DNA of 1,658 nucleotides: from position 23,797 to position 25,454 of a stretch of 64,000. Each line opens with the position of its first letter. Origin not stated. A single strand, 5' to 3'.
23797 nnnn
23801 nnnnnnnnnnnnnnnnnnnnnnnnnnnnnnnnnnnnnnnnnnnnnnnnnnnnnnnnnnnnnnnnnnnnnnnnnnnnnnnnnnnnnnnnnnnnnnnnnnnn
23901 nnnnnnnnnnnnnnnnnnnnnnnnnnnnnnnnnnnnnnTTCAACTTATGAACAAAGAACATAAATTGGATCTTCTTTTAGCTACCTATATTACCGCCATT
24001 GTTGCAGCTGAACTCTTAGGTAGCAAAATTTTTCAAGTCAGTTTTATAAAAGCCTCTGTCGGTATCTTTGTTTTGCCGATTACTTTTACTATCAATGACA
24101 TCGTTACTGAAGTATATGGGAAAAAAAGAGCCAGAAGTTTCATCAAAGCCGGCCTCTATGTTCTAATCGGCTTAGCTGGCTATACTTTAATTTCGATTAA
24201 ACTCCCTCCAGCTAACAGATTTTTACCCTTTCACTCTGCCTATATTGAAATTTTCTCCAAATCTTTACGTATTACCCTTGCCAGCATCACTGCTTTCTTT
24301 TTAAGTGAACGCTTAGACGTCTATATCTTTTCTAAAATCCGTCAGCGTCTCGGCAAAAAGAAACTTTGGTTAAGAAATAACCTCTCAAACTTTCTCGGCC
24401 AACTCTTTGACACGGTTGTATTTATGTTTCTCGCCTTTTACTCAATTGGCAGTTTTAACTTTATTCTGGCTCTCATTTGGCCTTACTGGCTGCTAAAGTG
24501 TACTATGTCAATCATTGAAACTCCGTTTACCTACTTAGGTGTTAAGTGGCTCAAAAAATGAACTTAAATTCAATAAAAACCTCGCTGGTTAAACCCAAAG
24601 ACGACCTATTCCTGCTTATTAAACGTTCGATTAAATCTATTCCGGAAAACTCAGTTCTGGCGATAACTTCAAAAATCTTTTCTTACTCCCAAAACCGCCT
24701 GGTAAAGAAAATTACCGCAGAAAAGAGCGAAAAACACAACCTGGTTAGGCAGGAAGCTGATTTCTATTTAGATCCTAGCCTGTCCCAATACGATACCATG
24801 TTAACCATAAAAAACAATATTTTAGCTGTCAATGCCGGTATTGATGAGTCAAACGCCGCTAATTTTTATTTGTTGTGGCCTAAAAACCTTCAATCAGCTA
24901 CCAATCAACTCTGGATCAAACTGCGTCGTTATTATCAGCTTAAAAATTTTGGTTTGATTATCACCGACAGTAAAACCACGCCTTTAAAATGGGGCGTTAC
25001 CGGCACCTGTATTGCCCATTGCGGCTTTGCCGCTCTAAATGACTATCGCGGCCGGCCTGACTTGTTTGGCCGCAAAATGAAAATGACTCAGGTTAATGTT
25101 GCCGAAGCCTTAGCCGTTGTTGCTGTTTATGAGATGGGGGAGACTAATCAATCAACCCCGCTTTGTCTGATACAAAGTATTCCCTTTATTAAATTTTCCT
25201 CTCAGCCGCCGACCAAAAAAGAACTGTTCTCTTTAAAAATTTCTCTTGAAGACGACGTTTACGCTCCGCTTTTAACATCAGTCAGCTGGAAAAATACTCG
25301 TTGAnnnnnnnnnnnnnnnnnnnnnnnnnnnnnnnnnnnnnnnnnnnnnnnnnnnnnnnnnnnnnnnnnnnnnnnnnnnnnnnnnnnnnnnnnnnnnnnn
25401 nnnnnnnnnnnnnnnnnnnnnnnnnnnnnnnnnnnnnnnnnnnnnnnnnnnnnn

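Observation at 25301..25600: T-box riboswitch of uncertain amino-acid specificity, upstream of a methyltransferase-like gene, a Cys/Met PLP enzyme and tyrS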

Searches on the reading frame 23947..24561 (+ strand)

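Call 7: search_protein_families(library=pfam, proteins=[window:23947-24561:+])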
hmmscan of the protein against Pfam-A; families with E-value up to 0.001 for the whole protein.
window:23947-24561:+ (204 aa): 1 family
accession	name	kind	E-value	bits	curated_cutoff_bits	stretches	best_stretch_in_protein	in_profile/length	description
PF02592.20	Vut_1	-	1e-43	149.7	27.2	1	38-197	2-151/152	Putative vitamin uptake transporter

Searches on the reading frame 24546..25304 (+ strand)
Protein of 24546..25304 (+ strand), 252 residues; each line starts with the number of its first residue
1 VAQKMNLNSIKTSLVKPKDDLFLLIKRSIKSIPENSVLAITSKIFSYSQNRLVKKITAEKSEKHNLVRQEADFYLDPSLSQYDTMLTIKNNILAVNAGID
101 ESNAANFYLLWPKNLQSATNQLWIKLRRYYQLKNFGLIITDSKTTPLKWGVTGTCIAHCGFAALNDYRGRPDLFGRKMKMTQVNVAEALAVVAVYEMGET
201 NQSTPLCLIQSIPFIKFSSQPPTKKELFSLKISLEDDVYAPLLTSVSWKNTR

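Call 7: search_protein_families(library=pfam, proteins=[window:24546-25304:+])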
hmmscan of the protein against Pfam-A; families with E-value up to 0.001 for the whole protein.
window:24546-25304:+ (252 aa): 1 family
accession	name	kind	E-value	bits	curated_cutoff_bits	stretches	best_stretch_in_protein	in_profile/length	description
PF01996.21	F420_ligase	-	9.5e-31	107.4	25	1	10-210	2-217/218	F420-0:Gamma-glutamyl ligase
